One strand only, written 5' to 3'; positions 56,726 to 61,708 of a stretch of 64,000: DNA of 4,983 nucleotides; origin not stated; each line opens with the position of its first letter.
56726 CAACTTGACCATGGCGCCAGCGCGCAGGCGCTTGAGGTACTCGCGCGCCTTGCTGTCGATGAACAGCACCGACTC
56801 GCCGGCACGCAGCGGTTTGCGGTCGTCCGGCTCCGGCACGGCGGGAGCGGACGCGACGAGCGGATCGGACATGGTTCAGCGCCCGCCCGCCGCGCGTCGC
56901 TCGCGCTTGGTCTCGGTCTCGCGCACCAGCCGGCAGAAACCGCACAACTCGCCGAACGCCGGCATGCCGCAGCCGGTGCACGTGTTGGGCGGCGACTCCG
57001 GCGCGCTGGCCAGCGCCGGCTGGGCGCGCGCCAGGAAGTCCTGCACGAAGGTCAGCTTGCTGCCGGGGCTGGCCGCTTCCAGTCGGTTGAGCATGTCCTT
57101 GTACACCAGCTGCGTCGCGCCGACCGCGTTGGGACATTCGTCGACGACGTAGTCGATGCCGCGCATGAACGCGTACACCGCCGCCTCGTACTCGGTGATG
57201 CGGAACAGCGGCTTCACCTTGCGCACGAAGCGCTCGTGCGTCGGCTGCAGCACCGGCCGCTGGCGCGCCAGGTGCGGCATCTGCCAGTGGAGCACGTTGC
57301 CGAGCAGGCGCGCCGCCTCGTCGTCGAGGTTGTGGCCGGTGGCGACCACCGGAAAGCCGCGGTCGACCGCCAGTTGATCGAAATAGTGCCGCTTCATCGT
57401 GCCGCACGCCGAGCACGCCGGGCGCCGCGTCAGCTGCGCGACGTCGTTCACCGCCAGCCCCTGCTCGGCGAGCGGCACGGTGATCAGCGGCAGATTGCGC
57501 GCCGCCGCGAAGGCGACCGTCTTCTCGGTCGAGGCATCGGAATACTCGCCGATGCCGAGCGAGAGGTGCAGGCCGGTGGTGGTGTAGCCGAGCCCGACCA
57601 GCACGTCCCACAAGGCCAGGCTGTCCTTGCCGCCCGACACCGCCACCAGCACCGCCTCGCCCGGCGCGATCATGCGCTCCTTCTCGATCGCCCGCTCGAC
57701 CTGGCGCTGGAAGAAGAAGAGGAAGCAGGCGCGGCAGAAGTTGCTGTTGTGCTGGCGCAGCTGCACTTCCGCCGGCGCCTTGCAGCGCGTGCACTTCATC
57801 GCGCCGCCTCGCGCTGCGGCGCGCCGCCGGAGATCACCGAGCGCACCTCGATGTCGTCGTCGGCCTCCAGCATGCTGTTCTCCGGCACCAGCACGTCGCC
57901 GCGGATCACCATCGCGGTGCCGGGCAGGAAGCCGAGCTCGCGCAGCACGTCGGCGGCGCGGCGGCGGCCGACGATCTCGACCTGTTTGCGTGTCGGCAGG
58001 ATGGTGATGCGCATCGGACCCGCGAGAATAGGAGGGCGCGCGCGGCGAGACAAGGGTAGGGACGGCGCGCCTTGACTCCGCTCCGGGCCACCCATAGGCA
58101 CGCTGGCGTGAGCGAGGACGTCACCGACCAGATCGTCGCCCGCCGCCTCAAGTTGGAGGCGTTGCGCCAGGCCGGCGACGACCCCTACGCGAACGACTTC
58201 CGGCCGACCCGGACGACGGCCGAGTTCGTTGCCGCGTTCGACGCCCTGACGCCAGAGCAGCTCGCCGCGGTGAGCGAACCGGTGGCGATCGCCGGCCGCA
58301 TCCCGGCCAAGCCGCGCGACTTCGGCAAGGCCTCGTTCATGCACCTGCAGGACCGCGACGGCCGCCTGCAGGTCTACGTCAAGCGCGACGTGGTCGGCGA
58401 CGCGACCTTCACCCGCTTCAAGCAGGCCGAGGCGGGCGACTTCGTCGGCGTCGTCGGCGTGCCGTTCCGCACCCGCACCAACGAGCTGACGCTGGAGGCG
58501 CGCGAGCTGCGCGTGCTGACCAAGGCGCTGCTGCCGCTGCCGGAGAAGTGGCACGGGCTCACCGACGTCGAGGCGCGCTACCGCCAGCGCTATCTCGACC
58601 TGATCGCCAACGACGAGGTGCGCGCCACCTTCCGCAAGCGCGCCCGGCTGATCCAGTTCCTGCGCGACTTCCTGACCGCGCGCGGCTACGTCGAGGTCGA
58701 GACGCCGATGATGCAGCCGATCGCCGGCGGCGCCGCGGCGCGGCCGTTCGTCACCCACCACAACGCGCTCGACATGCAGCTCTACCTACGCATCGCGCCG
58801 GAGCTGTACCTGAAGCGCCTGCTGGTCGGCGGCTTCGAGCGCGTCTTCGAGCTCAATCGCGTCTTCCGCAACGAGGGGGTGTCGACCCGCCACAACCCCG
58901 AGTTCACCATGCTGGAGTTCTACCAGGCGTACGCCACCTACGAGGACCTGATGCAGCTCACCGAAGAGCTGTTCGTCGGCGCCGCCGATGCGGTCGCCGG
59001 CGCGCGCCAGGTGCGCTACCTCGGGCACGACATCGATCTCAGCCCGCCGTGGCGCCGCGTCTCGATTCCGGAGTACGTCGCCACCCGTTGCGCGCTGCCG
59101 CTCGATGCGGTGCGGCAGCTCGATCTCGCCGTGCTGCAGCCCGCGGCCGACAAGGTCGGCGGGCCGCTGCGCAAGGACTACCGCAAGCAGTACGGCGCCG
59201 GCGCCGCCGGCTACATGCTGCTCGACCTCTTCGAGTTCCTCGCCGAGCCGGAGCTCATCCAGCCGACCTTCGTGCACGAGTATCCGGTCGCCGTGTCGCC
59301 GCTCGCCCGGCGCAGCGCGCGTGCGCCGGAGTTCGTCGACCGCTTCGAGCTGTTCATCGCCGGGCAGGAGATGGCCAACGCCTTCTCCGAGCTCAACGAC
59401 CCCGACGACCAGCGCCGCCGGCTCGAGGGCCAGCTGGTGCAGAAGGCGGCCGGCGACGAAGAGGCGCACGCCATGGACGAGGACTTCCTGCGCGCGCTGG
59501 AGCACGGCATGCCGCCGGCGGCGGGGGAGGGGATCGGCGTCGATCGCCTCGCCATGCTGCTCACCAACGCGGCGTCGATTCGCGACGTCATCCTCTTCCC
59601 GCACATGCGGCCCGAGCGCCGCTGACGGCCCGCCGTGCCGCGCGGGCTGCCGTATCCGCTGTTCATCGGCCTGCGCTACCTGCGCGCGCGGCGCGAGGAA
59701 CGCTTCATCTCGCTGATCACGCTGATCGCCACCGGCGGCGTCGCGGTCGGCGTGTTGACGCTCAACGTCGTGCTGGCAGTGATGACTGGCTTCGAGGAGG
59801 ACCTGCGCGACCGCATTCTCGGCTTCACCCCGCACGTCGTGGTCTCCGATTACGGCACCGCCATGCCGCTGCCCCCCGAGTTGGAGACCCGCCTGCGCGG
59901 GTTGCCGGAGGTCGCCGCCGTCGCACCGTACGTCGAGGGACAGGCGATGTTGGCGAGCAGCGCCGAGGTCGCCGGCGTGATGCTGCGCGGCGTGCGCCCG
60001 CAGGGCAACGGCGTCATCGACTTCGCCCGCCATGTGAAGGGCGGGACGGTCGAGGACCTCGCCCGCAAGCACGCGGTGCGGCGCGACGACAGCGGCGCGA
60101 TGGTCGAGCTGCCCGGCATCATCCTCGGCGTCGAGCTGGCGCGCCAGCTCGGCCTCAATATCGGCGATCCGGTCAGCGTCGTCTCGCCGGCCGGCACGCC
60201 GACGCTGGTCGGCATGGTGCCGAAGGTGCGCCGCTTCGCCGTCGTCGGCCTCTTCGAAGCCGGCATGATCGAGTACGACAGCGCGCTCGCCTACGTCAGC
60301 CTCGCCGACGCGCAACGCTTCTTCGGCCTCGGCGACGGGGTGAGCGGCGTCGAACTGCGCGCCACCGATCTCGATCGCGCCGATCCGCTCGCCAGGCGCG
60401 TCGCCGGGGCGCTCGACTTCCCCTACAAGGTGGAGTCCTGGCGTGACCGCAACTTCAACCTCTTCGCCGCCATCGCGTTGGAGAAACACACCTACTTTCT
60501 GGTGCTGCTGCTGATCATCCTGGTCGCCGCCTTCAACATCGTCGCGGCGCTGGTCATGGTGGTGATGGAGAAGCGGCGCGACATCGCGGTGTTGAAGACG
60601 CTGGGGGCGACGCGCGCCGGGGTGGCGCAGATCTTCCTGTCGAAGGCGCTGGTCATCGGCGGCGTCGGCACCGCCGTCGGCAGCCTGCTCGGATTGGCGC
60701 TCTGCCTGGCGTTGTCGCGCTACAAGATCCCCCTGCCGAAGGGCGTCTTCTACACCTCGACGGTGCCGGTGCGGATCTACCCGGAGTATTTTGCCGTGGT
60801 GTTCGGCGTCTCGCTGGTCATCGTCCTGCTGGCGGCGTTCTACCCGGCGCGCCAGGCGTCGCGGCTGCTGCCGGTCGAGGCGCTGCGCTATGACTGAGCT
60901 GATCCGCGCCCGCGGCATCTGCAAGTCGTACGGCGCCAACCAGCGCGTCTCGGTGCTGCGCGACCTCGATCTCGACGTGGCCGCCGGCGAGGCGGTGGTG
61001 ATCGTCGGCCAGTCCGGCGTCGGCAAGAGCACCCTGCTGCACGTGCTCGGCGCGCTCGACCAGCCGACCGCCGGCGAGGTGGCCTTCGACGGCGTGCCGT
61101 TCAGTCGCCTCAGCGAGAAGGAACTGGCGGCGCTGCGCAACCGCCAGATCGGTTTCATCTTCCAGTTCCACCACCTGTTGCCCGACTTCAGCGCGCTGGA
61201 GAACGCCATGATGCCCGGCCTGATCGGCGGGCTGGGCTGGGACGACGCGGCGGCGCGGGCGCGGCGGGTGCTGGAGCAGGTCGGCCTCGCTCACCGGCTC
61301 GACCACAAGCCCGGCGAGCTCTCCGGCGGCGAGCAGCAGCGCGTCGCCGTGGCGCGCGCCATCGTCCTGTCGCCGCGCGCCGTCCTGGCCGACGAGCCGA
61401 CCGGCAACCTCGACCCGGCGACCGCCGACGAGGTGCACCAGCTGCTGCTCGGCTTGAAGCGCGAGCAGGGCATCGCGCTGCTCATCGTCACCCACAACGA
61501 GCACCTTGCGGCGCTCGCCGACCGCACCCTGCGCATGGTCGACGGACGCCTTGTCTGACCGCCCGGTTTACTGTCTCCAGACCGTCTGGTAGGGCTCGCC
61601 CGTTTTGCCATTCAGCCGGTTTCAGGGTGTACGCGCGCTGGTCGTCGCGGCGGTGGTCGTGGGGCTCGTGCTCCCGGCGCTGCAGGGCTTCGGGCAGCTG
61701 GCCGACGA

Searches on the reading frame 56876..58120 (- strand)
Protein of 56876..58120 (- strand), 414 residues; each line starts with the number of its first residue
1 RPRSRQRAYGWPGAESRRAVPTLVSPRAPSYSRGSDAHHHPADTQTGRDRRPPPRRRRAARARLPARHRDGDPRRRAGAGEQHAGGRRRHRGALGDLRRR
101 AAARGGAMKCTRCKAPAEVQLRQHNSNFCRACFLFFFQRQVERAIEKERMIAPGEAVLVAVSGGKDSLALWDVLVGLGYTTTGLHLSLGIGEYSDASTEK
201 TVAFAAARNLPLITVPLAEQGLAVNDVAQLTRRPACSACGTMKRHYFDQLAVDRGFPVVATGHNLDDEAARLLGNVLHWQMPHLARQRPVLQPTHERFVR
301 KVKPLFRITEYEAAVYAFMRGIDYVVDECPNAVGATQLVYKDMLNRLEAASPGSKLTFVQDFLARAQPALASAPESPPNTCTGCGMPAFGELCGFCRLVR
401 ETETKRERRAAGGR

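Call 18: search_protein_families(library=pfam, proteins=[window:56876-58120:-], max_evalue=0.001)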
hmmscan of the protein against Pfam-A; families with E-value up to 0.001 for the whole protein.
window:56876-58120:- (414 aa): 2 families
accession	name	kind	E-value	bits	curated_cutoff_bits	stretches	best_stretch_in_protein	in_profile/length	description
PF22082.2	TtuA_LIM_N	-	3.6e-08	33.8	27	1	109-134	1-26/26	2-thiouridine synthetase TtuA, N-terminal LIM domain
PF01171.26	ATP_bind_3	-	5.8e-07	29.9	27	1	157-329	2-168/182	PP-loop family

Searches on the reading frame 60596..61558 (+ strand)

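Call 18: search_protein_families(library=pfam, proteins=[window:60596-61558:+], max_evalue=0.001)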
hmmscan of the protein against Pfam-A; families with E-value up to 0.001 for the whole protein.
window:60596-61558:+ (320 aa): 4 families
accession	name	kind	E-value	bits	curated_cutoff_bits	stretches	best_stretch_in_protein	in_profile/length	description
PF00005.33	ABC_tran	-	3.5e-33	115.5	25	1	121-269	1-136/137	ABC transporter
PF13304.12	AAA_21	-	0.00012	22.7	27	0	134-155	2-23/304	AAA domain, putative AbiEii toxin, Type IV TA system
PF03193.22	RsgA_GTPase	-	0.00013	22.3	30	1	129-153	104-128/174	RsgA GTPase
PF13191.12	AAA_16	-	0.00024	22.1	32.6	1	127-169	18-66/167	AAA ATPase domain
